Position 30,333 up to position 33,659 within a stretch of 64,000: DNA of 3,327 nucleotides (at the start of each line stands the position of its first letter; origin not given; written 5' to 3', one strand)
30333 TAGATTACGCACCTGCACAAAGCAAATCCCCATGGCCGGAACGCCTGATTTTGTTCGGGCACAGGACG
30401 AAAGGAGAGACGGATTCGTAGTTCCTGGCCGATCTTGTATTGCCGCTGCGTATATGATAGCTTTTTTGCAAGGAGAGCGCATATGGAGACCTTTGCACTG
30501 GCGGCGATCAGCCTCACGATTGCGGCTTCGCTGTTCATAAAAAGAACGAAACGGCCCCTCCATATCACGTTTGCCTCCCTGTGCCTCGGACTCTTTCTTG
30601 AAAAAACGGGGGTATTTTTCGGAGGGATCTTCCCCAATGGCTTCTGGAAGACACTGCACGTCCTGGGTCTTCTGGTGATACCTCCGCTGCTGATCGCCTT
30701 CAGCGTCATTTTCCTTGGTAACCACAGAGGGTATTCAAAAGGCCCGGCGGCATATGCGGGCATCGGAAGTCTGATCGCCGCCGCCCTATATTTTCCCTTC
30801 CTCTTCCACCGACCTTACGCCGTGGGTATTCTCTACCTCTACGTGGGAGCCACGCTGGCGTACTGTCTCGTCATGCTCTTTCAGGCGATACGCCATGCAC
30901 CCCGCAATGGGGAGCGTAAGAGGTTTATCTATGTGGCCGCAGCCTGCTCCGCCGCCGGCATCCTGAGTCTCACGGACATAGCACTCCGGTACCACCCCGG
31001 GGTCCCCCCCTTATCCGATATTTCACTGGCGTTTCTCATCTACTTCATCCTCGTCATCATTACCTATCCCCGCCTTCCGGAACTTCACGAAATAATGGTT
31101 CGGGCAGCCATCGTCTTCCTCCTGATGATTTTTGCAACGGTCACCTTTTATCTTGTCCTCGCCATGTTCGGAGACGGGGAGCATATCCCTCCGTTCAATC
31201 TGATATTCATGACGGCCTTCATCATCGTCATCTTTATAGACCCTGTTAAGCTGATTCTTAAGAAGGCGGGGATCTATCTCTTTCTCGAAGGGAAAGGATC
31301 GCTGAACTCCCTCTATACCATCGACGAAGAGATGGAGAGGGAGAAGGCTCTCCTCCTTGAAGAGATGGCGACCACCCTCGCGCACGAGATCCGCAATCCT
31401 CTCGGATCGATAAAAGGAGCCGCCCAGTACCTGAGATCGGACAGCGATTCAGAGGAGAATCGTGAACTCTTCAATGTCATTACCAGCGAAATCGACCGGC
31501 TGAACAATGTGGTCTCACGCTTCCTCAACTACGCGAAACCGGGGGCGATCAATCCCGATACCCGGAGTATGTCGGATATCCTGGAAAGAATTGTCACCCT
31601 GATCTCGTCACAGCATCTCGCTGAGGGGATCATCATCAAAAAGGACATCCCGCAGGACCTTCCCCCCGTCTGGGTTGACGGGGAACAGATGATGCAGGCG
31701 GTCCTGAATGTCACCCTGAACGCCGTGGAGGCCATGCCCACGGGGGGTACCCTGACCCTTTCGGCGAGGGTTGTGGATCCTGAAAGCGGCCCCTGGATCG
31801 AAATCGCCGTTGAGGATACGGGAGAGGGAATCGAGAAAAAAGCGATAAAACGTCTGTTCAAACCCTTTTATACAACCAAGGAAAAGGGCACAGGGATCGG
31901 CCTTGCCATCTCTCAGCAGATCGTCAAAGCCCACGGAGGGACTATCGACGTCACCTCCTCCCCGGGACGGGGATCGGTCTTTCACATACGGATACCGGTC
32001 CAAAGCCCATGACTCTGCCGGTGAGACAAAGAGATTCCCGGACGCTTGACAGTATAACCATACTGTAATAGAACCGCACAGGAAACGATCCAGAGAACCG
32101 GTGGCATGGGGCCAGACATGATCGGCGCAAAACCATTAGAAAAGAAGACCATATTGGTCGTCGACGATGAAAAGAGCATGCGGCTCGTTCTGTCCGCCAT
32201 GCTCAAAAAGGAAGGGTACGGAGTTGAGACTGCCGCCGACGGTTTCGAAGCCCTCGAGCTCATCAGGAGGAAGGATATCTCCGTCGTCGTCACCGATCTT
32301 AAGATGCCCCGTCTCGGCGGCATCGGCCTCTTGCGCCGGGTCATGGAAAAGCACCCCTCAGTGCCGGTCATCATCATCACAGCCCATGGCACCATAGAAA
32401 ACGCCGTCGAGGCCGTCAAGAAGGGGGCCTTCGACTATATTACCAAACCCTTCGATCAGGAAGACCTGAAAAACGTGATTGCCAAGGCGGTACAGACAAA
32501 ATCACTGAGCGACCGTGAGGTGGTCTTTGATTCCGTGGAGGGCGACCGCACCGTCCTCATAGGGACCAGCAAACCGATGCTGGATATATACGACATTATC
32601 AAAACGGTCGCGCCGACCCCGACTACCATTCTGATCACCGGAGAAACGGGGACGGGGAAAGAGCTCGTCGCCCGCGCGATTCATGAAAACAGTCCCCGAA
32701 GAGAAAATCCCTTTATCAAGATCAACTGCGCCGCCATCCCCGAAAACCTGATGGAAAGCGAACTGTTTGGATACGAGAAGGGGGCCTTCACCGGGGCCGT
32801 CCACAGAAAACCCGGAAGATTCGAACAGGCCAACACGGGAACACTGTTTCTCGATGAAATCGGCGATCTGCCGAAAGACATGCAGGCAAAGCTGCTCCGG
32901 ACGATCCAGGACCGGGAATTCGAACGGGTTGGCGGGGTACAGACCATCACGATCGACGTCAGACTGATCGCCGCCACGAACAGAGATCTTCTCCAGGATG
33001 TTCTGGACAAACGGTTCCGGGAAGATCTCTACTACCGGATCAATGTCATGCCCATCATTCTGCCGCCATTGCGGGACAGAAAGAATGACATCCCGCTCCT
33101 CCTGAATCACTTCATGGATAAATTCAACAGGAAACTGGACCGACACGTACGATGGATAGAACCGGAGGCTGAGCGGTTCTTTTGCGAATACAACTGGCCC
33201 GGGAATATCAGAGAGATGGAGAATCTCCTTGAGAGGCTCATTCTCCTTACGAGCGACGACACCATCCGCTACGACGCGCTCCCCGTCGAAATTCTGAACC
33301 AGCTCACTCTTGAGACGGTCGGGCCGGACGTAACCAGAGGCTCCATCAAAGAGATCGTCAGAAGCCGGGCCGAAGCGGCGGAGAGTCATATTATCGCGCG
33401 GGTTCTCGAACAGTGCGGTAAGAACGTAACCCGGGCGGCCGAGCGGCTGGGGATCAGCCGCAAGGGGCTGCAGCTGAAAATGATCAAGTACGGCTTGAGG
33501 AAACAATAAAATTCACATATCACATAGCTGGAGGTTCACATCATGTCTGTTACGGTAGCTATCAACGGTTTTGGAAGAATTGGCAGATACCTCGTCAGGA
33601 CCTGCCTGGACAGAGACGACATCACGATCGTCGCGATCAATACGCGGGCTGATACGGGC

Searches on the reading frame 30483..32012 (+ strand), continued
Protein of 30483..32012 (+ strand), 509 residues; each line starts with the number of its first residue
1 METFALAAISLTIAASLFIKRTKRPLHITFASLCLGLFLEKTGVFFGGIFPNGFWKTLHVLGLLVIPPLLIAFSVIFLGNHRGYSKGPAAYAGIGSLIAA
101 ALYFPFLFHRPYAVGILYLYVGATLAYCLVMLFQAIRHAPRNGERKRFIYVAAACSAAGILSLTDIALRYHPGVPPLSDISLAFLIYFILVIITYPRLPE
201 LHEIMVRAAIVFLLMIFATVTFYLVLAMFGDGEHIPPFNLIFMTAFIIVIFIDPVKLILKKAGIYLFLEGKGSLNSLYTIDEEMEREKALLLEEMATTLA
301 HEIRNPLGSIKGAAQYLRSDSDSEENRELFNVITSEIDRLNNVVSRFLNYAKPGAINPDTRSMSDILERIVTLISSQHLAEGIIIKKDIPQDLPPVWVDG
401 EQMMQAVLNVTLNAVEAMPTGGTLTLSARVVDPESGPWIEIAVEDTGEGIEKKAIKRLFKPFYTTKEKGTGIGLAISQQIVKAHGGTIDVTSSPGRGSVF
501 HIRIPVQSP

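Call 83: fold_search(model_id=the predicted structure, library=pdb)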
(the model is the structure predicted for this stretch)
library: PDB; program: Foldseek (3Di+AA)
matches with E <= 10: 811; with E <= 0.001: 312
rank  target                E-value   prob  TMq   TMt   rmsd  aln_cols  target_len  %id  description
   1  9jfj_C                7.3e-16  1.00  0.30  0.63   9.2       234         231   37  Crystal structure of the cytoplasmic domain of ZraS in ADP-bound form (released 2025-03-26)
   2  9jfj_A                8.7e-16  1.00  0.31  0.64   8.1       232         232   36  Crystal structure of the cytoplasmic domain of ZraS in ADP-bound form (released 2025-03-26)
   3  9jfj_B                9.6e-16  1.00  0.29  0.62  13.8       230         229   37  Crystal structure of the cytoplasmic domain of ZraS in ADP-bound form (released 2025-03-26)
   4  9jfj_D                1.8e-14  1.00  0.29  0.60  13.8       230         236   37  Crystal structure of the cytoplasmic domain of ZraS in ADP-bound form (released 2025-03-26)
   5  4zki_A                9.7e-13  1.00  0.30  0.62  11.0       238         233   25  The crystal structure of Histidine Kinase YycG with ADP (released 2016-05-04)
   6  4u7o_A                1.4e-12  1.00  0.30  0.62  11.2       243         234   24  Active histidine kinase bound with ATP (released 2015-09-02)
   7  5c93_A                1.5e-12  1.00  0.31  0.63  11.1       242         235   23  Histidine kinase with ATP (released 2016-07-27)
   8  9a5d_A                2.1e-12  1.00  0.31  0.26  10.6       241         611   25  Integrative model of WALK-YYCH by crosslinking MS and deep learning (released 2024-09-18)
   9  8vc9_D                2.2e-12  1.00  0.31  0.41  19.6       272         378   26  Hybrid response regulator LvrB from Leptospira / phosphorylated REC form (released 2024-12-18)
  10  6rh0_B                2.3e-12  1.00  0.29  0.58  11.4       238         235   28  Revisiting pH-gated conformational switch. Complex HK853-RR468 pH 5.5 (released 2020-02-19)
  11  6rgz_A                2.7e-12  1.00  0.29  0.58  13.2       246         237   28  Revisiting pH-gated conformational switch. Complex HK853-RR468 pH 6.5 (released 2020-02-19)
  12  5c93_B                3.1e-12  1.00  0.30  0.65  14.0       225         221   24  Histidine kinase with ATP (released 2016-07-27)
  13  4u7o_B                3.2e-12  1.00  0.30  0.66  13.5       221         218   24  Active histidine kinase bound with ATP (released 2015-09-02)
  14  8vc9_A                3.9e-12  1.00  0.31  0.40  19.4       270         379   26  Hybrid response regulator LvrB from Leptospira / phosphorylated REC form (released 2024-12-18)
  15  8vc9_B                4.0e-12  1.00  0.29  0.39  20.1       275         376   27  Hybrid response regulator LvrB from Leptospira / phosphorylated REC form (released 2024-12-18)
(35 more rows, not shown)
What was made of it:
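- Tried and rejected: Nothing matched the membrane domain (call 83).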

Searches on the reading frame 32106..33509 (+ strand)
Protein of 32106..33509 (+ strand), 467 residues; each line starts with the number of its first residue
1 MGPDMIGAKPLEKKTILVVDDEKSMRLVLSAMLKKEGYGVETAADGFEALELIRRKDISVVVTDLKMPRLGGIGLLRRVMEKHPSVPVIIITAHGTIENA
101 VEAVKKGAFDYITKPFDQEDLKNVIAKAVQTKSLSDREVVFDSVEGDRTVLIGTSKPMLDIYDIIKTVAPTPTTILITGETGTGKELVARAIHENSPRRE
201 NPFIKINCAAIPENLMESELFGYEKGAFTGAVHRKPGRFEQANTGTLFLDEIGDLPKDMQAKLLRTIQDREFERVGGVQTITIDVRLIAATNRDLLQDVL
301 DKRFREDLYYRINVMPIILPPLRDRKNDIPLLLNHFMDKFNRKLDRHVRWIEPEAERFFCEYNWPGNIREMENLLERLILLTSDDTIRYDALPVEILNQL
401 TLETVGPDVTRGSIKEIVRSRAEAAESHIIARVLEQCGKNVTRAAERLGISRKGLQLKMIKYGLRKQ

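Call 6: search_protein_families(library=pfam, proteins=[window:32106-33509:+])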
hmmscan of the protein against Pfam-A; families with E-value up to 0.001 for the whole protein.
window:32106-33509:+ (467 aa): 12 families
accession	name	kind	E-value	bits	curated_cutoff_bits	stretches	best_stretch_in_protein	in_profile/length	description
PF00158.32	Sigma54_activat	-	7e-74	247.5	20.2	1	151-317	1-167/168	Sigma-54 interaction domain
PF00072.30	Response_reg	-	7.7e-33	113.4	30.2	1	16-125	1-110/111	Response regulator receiver domain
PF25601.1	AAA_lid_14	-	1.8e-25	89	27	1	323-399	1-77/87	AAA+ ATPase lid domain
PF14532.12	Sigma54_activ_2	-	1.7e-20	74.1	25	1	152-322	1-138/138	Sigma-54 interaction domain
PF02954.25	HTH_8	-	2.1e-09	37.4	22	1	423-462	3-42/42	Bacterial regulatory protein, Fis family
PF00004.35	AAA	-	1e-06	29.7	21.2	1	175-307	1-126/131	ATPase family associated with various cellular activities (AAA)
PF07728.20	AAA_5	-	3.8e-06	27.4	22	1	175-295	2-125/139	AAA domain (dynein-related subfamily)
PF01078.27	Mg_chelatase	-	3.4e-05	23.8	20.3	0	230-292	93-157/207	Magnesium chelatase, subunit ChlI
PF07724.20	AAA_2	-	3.5e-05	24.4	27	1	174-294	5-126/166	AAA domain (Cdc48 subfamily)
PF20161.5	VpsR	-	0.00039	20.6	23.7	1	14-125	11-120/121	VpsR domain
PF13401.12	AAA_22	-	0.00056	20.7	27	0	173-210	6-43/130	AAA domain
PF13191.12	AAA_16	-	0.00077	20.4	32.6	0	167-227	19-85/167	AAA ATPase domain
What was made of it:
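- On Bacterial enhancer-binding protein, NtrC-type response regulator: Pfam hits: Response_reg 7.7e-33, Sigma54_activat 7e-74, AAA_lid_14, and HTH_8 2.1e-9 (call 6).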

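Call 47: search_solved_structures(query=window:32106-33509:+, max_evalue=1e-30)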
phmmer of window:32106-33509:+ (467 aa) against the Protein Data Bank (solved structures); distinct sequences matched with E-value up to 1e-30: 35.
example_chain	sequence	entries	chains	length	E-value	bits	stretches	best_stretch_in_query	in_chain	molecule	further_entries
4l4u_A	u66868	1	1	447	1.3e-100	340.7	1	15-464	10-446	Transcriptional regulator (NtrC family)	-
1ny5_A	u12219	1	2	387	8.8e-100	337.9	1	15-383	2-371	transcriptional regulator (NtrC family)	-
5ep0_A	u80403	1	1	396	9.6e-96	324.6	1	12-398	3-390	Putative repressor protein luxO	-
3dzd_A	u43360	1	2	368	3e-93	316.4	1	14-387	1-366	Transcriptional regulator (NtrC family)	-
5m7n_A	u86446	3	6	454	3.9e-91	309.4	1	15-462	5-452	Nitrogen assimilation regulatory protein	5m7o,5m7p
1ojl_A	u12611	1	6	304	5.8e-86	292.4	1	151-459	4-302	TRANSCRIPTIONAL REGULATORY PROTEIN ZRAR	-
9qq6_C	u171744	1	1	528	1.3e-83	284.7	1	146-455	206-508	Nif-specific regulatory protein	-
8p53_C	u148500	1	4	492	8.3e-81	275.4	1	150-393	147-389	Transcriptional regulator FleQ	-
5exx_A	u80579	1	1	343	6.8e-79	269.1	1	151-393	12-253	Transcriptional regulator FleQ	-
6jdi_A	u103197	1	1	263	2.9e-78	267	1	151-393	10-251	Nitrogen assimilation regulatory protein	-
7ejw_C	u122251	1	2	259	1.4e-77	264.7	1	151-393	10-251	Transcriptional regulator FleQ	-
5exp_A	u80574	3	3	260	1.4e-77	264.7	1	151-393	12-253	Transcriptional regulator FleQ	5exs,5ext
6j7e_A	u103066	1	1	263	1.4e-77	264.7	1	151-393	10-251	Nitrogen assimilation regulatory protein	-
8pb9_D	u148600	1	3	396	2.8e-77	263.8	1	150-393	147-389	Transcriptional regulator FleQ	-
6jdl_A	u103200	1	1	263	3.8e-77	263.3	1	151-393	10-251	Nitrogen assimilation regulatory protein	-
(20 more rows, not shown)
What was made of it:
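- Closest known: NtrB/NtrC-glnAp2 and the Aquifex NtrC1/NtrC4 structural paradigms. Same: The closest solved structures are NtrC-family proteins 4l4u and 1ny5 (call 47).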

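Call 48: search_protein_families(library=ncbifam, proteins=[window:32106-33509:+], max_evalue=1e-20)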
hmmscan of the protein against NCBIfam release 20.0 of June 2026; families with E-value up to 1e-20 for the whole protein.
window:32106-33509:+ (467 aa): 34 families (the best 25 are shown)
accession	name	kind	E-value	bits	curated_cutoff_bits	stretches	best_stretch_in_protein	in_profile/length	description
NF008469.0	PRK11361.1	equivalog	1.2e-146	489.1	714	1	14-464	5-456/461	acetoacetate metabolism transcriptional regulator AtoC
TIGR01818.1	ntrC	equivalog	1.2e-140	469.4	558.6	1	16-445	1-434/463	nitrogen regulation protein NR(I)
NF007689.0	PRK10365.1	equivalog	7.6e-126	420.4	760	1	13-459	5-439/441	sigma-54-dependent response regulator transcription factor ZraR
TIGR02915.1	PEP_resp_reg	equivalog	2.4e-123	412.3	502.6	1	16-464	1-444/445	PEP-CTERM-box response regulator transcription factor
NF051870.1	NAssimRespRegNtrX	equivalog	4.2e-119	398.4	600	1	15-463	3-451/452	nitrogen assimilation response regulator NtrX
NF008176.1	PRK10923.1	equivalog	1.6e-115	386.3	620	1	13-404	3-393/469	nitrogen regulation protein NR(I)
TIGR01817.1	nifA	equivalog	4.7e-113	378.8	528.85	1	130-396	176-442/534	nif-specific transcriptional activator NifA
NF041946.1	LuxO_transreg_Vib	equivalog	1.6e-112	376.7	800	1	19-458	2-456/463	quorum-sensing sigma-54 dependent transcriptional regulator LuxO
NF041552.1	TF_PrdR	equivalog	6.2e-110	368.2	795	1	146-463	264-577/577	sigma-54 dependent transcriptional regulator PrdR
NF011695.0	PRK15115.1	equivalog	6e-108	361.4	763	1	14-452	7-426/445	two-component system response regulator GlrR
NF003451.0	PRK05022.1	equivalog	4.6e-102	342.3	476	1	133-459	174-505/512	nitric oxide reductase transcriptional regulator NorR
NF050807.1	TransRegFlbDCaul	equivalog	4.8e-100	335.5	750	1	32-462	19-438/454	sigma-54-dependent transcriptional regulator FlbD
NF038308.1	RNA_repair_RtcR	equivalog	7.4e-100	335.3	650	1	96-462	122-516/530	RNA repair transcriptional activator RtcR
NF049963.1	RespRegFlgRCampy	domain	1.1e-98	331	750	1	16-463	3-428/429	fla regulon two-component system response regulator FlgR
NF041906.1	V4R_TF_MobR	exception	1.5e-94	317.5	999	1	128-462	209-544/544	phenol degradation transcriptional regulator MobR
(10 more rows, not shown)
